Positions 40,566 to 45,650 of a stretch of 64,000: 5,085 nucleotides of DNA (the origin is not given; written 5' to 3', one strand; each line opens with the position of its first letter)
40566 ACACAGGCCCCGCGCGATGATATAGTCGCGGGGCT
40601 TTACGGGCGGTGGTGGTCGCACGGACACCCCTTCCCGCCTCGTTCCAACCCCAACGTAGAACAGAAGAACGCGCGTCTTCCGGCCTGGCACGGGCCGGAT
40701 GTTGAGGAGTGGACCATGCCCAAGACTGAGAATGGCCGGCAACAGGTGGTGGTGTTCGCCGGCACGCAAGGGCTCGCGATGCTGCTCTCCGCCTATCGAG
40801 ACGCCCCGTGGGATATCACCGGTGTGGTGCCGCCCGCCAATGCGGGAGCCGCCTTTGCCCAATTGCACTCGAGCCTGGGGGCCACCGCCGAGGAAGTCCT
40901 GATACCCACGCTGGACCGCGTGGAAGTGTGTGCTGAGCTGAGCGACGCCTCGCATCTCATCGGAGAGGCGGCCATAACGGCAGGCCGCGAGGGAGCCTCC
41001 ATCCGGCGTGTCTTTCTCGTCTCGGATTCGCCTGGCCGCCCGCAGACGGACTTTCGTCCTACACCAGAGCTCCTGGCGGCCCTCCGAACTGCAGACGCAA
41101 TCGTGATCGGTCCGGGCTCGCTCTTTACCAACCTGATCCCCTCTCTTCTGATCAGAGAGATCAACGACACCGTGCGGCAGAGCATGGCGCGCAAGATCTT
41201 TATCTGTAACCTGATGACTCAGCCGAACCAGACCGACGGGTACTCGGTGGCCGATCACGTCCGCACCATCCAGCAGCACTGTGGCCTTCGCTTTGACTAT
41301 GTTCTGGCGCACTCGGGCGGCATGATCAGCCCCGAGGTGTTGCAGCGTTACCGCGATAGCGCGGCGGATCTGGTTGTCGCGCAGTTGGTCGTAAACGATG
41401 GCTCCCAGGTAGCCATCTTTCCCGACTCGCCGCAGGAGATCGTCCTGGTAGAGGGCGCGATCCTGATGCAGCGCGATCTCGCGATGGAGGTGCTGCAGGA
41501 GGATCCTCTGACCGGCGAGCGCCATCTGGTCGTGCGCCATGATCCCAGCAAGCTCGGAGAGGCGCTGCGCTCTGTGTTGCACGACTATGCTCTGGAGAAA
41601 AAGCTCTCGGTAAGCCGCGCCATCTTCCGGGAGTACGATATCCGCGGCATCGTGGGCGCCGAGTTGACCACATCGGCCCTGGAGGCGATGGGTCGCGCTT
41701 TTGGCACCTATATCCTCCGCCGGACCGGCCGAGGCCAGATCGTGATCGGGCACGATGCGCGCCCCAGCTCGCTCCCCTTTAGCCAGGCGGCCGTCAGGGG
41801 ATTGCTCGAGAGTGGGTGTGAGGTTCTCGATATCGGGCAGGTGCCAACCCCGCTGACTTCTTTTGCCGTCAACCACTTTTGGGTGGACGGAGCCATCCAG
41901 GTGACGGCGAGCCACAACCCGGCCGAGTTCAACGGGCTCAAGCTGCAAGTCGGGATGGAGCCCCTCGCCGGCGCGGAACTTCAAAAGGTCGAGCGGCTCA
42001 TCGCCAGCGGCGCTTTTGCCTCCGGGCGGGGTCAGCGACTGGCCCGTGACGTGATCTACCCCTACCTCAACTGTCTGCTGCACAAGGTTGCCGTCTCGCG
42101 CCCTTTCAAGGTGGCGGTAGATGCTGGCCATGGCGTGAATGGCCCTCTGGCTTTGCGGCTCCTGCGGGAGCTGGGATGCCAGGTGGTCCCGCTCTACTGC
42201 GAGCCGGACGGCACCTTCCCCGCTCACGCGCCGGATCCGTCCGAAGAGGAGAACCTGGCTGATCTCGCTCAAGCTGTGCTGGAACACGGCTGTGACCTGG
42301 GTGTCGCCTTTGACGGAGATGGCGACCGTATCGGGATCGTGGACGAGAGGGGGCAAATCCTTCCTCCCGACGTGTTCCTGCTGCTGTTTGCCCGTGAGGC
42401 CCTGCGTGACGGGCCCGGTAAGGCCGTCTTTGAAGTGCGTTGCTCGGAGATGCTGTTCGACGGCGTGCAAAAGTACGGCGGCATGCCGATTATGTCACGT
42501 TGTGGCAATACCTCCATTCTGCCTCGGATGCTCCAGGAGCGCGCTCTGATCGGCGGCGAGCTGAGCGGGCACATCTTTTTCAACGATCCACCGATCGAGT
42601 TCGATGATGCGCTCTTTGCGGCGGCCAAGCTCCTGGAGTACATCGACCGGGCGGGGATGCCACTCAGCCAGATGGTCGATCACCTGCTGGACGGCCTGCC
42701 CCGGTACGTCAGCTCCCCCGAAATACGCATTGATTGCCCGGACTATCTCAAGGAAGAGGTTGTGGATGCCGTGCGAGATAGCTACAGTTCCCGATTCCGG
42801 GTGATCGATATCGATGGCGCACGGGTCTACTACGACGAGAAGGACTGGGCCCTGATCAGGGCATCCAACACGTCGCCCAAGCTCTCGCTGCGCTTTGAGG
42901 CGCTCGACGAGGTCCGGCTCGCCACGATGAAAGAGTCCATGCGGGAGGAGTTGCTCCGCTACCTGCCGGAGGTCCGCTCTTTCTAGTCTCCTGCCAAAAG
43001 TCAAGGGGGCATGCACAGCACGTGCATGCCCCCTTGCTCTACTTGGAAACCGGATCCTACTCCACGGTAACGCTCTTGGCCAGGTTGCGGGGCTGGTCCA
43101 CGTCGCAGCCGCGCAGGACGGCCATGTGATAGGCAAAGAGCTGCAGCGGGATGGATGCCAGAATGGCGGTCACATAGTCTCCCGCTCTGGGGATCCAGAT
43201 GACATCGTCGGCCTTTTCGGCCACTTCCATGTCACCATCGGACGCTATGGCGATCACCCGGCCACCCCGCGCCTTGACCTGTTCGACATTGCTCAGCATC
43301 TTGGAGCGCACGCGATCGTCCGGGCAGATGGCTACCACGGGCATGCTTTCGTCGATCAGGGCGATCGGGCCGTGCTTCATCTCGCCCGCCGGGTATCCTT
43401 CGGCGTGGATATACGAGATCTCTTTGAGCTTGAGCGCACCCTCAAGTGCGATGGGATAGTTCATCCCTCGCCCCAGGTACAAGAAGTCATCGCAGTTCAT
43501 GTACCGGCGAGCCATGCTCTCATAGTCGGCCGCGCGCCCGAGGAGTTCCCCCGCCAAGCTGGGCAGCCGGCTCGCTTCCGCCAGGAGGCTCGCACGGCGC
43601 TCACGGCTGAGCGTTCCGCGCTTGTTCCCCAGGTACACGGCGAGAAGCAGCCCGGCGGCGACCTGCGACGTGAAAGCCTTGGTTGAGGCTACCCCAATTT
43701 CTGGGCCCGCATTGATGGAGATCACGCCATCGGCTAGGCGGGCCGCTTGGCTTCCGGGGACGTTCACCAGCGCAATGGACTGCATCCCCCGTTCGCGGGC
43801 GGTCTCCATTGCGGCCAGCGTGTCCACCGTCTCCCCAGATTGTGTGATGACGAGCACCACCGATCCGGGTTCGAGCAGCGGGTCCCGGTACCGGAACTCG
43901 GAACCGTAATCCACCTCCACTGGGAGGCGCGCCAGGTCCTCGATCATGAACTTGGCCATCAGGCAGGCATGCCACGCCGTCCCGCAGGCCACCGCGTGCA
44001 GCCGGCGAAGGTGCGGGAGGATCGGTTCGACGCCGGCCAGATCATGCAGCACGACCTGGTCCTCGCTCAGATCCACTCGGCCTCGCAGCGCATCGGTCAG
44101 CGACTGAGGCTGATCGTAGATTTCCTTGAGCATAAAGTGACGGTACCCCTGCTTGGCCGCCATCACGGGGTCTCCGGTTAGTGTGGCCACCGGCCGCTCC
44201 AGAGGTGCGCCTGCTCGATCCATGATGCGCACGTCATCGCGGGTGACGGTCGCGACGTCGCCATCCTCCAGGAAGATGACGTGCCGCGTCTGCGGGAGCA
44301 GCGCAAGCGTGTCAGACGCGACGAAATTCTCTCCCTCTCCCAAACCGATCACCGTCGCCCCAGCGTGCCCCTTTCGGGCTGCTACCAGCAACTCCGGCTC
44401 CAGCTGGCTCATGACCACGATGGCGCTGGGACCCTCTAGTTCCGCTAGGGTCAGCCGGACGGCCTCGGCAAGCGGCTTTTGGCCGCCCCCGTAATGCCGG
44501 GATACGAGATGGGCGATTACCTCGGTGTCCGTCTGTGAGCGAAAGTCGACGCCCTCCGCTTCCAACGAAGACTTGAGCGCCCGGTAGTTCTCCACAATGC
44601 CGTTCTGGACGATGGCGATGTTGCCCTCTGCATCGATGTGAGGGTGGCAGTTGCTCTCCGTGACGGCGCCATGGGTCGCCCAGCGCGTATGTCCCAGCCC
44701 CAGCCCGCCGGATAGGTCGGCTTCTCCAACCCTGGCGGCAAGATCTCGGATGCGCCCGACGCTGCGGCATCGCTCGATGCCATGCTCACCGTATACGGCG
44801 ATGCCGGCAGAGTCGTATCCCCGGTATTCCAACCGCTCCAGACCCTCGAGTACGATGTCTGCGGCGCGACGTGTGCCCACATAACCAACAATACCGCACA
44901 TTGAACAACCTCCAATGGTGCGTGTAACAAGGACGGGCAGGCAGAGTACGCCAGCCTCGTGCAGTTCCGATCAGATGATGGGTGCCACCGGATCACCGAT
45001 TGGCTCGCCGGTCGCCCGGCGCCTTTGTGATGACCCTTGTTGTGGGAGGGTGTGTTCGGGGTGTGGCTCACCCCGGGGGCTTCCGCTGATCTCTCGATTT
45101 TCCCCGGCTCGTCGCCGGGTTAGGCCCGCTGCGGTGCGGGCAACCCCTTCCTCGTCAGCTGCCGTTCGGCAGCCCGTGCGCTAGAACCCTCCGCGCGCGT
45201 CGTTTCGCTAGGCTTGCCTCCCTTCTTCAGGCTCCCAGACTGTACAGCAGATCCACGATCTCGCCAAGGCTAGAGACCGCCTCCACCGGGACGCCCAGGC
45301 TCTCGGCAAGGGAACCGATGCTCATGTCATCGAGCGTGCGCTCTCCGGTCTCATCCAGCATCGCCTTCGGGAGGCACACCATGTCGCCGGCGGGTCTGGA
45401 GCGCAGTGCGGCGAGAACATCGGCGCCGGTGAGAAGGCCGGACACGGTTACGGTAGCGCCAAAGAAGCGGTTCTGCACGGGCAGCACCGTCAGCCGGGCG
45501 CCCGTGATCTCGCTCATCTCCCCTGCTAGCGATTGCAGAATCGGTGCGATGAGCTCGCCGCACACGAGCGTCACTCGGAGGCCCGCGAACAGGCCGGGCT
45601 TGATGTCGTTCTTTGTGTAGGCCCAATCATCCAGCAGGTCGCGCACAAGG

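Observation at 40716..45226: YvcK/GlmR-like domain fused to a phosphohexomutase, convergent with ribozyme-controlled glmS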

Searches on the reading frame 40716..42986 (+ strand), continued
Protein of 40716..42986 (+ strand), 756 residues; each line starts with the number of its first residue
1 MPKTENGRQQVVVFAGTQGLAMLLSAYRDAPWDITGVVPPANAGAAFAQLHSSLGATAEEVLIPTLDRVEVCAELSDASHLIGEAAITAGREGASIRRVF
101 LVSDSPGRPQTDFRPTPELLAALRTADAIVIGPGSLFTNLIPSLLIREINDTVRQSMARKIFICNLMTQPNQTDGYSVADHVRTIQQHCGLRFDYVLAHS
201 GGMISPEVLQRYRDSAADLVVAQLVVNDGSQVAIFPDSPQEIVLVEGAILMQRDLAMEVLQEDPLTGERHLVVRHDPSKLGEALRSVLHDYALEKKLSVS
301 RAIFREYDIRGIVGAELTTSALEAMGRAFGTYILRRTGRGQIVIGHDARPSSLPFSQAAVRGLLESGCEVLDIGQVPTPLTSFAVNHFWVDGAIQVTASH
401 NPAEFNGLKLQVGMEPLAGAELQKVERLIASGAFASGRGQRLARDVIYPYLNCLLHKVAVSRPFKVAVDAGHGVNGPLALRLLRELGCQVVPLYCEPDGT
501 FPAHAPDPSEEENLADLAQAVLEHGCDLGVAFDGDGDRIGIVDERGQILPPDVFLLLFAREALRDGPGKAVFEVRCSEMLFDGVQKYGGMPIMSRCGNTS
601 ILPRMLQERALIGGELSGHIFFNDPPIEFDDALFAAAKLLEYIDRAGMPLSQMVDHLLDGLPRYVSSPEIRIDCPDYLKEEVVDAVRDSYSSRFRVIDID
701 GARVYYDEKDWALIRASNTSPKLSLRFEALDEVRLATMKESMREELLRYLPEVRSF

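Call 79: list_cluster_members(proteins=[P0001, P0005, P0006, P0032, P0058, P0067, P0077, P0091, P0107, P0021])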
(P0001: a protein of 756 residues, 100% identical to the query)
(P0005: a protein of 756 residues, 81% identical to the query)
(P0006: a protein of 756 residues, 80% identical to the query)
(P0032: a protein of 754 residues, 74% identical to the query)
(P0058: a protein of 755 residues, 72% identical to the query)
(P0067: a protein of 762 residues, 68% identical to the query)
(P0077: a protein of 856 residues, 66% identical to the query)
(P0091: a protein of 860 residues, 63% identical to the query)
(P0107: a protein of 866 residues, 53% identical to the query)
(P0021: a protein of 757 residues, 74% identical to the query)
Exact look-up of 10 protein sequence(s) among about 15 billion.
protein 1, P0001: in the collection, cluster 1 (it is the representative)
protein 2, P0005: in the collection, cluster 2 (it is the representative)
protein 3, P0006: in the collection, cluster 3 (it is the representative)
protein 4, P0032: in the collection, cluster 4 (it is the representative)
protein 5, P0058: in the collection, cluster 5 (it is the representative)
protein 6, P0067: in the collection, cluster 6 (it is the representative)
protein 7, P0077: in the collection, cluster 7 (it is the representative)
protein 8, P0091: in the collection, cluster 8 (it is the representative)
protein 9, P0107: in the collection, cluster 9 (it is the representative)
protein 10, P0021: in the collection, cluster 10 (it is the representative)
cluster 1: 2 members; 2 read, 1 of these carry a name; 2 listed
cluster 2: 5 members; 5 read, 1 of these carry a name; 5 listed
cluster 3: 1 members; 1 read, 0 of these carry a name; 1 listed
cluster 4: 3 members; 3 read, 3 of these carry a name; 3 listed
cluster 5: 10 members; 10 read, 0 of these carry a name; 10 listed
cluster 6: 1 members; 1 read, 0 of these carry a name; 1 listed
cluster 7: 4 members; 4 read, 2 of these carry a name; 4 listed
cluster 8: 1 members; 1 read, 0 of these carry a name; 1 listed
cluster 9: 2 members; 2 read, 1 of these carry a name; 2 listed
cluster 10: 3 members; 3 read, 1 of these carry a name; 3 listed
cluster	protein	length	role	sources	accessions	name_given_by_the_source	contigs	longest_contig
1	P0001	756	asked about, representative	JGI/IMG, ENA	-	-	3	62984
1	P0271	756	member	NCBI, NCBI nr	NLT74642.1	MAG: hypothetical protein GXX94_10720 [Chloroflexi bacterium] | hypothetical protein [Chloroflexota bacterium]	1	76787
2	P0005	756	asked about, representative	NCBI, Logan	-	-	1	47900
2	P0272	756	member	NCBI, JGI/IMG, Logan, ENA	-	phosphomannomutase/phosphoglucomutase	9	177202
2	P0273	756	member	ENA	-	-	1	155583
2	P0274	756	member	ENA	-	-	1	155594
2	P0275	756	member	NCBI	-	-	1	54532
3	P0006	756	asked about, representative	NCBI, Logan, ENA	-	-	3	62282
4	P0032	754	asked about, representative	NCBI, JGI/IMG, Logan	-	phosphomannomutase/phosphoglucomutase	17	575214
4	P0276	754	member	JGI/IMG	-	phosphomannomutase/phosphoglucomutase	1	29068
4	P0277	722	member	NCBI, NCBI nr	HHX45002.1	MAG TPA: hypothetical protein GX714_13600 [Chloroflexi bacterium] | hypothetical protein [Chloroflexota bacterium]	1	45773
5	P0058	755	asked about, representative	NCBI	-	-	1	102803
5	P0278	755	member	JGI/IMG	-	-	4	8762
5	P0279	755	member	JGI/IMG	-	-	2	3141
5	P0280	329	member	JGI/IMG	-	-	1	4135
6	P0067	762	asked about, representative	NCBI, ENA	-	-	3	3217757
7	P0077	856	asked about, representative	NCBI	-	-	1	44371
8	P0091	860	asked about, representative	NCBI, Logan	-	-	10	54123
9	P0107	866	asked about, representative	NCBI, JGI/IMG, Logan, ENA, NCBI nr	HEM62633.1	MAG TPA: hypothetical protein ENO24_10110 [Chloroflexi bacterium] | hypothetical protein [Chloroflexota bacterium]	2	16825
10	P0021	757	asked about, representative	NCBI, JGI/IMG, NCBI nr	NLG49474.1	MAG: hypothetical protein GX552_05110 [Chloroflexi bacterium] | phosphomannomutase/phosphoglucomutase | hypothetical protein [Chloroflexota bacterium]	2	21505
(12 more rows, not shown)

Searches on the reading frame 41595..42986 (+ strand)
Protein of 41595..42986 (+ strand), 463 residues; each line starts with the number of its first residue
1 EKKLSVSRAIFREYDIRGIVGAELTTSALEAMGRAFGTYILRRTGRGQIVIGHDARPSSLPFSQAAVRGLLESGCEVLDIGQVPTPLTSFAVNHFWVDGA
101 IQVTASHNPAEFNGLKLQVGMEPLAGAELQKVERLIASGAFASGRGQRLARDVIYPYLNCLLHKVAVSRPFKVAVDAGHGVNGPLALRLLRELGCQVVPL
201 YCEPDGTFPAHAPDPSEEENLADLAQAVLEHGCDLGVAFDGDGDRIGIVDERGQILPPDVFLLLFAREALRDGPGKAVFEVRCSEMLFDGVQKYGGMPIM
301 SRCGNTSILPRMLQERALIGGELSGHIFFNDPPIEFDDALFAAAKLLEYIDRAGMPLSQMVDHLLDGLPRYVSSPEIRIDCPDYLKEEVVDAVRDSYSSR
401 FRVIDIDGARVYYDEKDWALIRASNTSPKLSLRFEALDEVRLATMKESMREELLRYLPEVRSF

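Call 78: search_solved_structures(query=window:41595-42986:+, max_evalue=1e-20, show_alignments=1)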
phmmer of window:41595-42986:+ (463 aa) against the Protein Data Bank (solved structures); distinct sequences matched with E-value up to 1e-20: 24.
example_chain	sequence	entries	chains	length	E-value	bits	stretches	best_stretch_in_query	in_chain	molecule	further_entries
2fkf_A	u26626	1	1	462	9.5e-105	354.5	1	6-453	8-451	Phosphomannomutase/phosphoglucomutase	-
1k35_A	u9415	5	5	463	9.6e-105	354.5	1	6-453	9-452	Phosphomannomutase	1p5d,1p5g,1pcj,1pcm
2h4l_X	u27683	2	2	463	9.8e-105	354.5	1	7-453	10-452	Phosphomannomutase/phosphoglucomutase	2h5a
4mrq_A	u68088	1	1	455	1.7e-104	353.7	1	9-453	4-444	Phosphomannomutase/phosphoglucomutase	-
1k2y_X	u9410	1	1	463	2.5e-104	353.1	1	6-453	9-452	phosphomannomutase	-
2fkm_X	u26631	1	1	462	3.4e-104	352.7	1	6-453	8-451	Phosphomannomutase/phosphoglucomutase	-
3rsm_A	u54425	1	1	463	4.9e-104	352.2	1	7-453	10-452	Phosphomannomutase/phosphoglucomutase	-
3bkq_X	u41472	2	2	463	1.7e-103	350.4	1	6-453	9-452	Phosphomannomutase/phosphoglucomutase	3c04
4il8_A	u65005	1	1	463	2.4e-103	349.9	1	7-453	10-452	Phosphomannomutase/phosphoglucomutase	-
3uw2_A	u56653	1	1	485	8.2e-94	318.5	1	6-454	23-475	Phosphoglucomutase/phosphomannomutase family protein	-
9du5_A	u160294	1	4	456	2.5e-68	234.5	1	10-441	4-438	Phosphoglucomutase/phosphomannomutase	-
1wqa_A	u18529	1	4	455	4.5e-66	227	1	10-438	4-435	phospho-sugar mutase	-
5kl0_A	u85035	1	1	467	1.6e-51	179.1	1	6-445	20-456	Phosphoglucomutase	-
6nn2_A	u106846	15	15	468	2.4e-51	178.5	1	9-445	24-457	Phosphoglucomutase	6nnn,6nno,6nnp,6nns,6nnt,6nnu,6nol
5bmn_A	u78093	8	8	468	2.4e-51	178.5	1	10-445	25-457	Phosphoglucomutase | Phosphomannomutase/phosphoglucomutase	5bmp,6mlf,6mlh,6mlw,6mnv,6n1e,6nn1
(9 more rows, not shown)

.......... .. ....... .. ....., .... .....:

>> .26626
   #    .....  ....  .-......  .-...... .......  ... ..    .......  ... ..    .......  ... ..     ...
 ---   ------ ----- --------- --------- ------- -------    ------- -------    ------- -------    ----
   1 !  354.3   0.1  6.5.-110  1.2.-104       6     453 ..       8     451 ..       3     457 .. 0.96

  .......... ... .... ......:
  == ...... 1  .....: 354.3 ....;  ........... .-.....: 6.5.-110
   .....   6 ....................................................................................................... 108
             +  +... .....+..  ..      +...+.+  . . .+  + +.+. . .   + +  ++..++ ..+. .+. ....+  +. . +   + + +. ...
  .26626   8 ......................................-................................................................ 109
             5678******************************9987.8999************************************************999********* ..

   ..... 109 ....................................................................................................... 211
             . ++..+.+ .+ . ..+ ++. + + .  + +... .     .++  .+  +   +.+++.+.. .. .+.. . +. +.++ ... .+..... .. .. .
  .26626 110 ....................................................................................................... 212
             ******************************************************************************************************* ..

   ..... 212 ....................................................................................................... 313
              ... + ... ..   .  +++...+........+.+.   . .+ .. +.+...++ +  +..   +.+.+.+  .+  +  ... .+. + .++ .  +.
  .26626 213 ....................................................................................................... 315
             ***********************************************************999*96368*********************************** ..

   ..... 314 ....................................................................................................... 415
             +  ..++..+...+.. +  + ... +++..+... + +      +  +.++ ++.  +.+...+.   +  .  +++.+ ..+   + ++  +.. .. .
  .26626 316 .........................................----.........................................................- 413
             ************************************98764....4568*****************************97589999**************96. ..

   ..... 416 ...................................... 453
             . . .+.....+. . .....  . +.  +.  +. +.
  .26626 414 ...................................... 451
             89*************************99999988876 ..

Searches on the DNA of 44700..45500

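Call 7: search_rna_families(source=window, start=44700, end=45500, threshold=evalue, max_evalue=10, show_alignments=3)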
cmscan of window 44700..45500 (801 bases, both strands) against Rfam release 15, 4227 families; matches with E-value up to 10: 2.
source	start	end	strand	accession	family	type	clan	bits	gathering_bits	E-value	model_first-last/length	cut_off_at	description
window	45023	45193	-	RF00234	glmS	Cis-reg; riboswitch;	-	24.1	37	0.0017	1-167/167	no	glmS glucosamine-6-phosphate activated ribozyme aptamer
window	45033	45075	-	RF01517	iscRS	Cis-reg;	-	12.8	40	9.2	23-67/110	no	iscR stability element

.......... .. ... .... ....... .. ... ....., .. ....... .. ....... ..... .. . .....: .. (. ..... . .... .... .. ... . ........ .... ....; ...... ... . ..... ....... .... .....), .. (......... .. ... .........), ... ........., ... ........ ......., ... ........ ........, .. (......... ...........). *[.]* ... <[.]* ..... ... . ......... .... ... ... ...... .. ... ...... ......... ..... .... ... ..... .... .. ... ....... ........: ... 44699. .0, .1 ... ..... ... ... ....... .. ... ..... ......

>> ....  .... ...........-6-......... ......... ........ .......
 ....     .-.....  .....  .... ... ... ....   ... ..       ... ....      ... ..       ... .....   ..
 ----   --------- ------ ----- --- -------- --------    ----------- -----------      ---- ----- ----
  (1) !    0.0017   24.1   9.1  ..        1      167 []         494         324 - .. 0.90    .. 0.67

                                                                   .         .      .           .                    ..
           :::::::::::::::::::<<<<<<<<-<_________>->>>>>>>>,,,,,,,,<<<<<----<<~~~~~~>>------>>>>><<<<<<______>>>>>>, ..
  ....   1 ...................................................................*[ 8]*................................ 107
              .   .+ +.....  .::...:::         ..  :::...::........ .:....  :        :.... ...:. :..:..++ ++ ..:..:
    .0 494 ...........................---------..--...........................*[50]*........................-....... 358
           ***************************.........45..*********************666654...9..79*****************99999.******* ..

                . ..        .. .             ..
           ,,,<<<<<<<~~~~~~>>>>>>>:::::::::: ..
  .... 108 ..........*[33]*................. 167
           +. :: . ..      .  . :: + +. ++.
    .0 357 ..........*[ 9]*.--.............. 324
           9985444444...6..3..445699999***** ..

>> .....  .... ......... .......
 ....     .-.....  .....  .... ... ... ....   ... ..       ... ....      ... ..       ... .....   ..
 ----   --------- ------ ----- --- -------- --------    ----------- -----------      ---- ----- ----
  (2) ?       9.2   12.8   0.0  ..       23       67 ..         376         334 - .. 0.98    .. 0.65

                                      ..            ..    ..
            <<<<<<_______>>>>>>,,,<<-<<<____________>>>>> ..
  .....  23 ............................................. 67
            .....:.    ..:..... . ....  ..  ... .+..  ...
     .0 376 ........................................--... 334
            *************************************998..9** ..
